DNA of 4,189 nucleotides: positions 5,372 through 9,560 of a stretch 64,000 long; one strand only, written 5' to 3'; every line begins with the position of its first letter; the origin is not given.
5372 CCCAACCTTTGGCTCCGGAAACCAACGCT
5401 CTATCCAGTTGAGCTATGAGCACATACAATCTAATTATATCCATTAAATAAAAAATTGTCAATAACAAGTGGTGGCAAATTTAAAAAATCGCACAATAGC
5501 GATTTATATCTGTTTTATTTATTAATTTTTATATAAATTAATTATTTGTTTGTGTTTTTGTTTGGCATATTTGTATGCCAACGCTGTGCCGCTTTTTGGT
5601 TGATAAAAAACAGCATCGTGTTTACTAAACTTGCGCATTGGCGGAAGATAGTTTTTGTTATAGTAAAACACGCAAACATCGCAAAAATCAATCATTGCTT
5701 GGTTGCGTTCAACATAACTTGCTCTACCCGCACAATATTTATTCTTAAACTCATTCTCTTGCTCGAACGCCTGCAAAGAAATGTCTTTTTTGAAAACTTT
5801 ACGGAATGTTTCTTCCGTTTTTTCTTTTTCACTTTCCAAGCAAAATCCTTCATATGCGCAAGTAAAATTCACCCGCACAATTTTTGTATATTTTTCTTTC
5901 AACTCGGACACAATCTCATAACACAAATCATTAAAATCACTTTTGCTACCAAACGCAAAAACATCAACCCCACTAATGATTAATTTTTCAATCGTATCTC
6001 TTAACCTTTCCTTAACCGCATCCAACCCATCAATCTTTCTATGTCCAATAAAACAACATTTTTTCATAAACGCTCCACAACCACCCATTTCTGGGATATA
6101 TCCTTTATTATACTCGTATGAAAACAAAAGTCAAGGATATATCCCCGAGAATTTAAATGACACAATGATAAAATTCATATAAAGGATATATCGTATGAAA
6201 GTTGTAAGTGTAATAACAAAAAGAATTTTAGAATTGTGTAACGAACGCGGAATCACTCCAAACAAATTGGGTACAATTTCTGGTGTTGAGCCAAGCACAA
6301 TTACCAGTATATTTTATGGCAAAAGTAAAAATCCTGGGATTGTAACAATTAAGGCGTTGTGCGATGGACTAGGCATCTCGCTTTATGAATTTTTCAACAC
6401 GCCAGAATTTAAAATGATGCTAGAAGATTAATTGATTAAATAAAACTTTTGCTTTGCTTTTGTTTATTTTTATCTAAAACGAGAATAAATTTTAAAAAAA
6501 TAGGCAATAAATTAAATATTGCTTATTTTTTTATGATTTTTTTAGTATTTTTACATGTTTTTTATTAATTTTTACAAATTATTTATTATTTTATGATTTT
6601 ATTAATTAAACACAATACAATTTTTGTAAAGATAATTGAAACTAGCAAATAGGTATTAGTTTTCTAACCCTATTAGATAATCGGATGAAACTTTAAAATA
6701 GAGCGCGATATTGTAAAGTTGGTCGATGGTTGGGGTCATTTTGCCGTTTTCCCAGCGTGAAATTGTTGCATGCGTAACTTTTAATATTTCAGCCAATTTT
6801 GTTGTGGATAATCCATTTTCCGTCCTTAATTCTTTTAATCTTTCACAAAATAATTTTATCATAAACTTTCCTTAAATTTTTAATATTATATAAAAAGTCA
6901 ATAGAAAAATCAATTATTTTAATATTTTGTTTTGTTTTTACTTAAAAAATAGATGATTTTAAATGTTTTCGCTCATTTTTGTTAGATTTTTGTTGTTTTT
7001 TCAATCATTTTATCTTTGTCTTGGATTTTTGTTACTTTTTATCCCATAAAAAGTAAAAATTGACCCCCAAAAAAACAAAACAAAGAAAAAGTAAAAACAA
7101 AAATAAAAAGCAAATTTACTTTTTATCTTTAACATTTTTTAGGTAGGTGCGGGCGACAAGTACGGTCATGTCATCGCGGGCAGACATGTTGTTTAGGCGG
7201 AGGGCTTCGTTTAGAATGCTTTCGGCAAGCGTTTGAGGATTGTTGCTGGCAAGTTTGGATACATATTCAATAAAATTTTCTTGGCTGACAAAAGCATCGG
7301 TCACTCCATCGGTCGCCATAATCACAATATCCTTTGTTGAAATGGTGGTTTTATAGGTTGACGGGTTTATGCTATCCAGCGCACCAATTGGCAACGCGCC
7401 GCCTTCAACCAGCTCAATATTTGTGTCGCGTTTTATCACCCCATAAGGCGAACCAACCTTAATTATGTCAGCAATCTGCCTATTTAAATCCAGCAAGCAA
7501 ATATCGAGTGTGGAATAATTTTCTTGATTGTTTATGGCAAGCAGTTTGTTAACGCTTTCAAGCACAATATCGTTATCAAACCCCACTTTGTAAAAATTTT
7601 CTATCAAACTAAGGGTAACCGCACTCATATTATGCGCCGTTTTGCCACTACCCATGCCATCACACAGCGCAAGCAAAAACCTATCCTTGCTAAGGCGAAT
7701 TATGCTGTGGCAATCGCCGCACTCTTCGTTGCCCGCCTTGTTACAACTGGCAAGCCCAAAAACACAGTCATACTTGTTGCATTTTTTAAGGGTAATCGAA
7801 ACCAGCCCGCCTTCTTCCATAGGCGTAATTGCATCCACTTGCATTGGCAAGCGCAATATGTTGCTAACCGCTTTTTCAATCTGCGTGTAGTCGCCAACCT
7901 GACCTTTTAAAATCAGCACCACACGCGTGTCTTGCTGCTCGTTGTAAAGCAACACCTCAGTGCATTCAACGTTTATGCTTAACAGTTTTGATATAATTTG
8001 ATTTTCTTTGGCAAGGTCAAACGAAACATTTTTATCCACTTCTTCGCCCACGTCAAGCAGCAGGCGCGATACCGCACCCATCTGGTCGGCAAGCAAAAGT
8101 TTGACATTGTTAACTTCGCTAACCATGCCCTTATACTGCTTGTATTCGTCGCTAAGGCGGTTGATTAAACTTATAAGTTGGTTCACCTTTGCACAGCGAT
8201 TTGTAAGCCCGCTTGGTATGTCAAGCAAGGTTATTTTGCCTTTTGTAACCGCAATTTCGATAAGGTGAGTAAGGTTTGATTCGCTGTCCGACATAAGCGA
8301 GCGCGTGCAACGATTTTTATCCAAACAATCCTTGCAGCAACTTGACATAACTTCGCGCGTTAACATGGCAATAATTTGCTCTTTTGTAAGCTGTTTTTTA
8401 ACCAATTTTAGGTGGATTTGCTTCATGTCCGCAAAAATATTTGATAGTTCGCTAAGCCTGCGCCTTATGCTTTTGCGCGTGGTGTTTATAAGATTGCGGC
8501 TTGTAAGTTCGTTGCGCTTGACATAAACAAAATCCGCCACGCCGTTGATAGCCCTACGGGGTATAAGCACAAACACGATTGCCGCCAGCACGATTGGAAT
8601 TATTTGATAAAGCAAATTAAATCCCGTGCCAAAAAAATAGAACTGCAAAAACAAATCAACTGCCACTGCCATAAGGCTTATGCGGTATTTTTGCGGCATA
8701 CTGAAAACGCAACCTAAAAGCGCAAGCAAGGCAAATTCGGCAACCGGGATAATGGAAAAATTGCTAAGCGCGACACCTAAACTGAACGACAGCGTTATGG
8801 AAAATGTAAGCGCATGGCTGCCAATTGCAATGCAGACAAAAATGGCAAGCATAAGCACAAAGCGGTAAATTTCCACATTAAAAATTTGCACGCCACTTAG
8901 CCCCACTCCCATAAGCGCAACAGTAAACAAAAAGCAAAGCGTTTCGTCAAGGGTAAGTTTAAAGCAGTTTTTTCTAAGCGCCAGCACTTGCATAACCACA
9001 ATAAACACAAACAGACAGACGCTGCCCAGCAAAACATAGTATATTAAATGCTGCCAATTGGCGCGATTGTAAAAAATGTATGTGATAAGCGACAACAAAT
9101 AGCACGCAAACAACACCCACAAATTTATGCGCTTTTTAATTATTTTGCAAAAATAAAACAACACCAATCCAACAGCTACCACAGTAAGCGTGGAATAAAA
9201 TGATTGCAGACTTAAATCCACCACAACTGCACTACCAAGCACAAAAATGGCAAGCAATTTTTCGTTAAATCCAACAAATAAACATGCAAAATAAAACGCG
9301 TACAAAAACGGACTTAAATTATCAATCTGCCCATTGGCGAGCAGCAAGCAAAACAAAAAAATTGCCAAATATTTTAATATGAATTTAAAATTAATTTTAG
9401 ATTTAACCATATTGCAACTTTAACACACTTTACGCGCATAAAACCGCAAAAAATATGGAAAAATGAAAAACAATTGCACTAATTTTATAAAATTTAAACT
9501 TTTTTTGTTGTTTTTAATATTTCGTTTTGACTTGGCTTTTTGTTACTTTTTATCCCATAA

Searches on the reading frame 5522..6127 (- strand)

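Call 64: search_protein_families(library=pfam, proteins=[window:5522-6127:-], max_evalue=0.00001)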
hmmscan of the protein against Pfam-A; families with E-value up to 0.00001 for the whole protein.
window:5522-6127:- (201 aa): 1 family
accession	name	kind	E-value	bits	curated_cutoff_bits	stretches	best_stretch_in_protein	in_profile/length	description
PF06908.16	YpsA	-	9.4e-07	29.4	27.7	1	33-179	19-156/168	YspA SLOG family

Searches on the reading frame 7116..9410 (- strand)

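Call 64: search_protein_families(library=pfam, proteins=[window:7116-9410:-], max_evalue=0.00001)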
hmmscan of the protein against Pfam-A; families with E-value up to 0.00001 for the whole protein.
window:7116-9410:- (764 aa): 2 families
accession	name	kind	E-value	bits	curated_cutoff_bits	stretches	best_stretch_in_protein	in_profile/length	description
PF19732.4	SpoIIE_N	-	2.2e-32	112.8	27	1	4-561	31-603/605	Stage II sporulation protein E N-terminal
PF07228.17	SpoIIE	-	4.4e-30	105.5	25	1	575-755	2-191/192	Stage II sporulation protein E (SpoIIE)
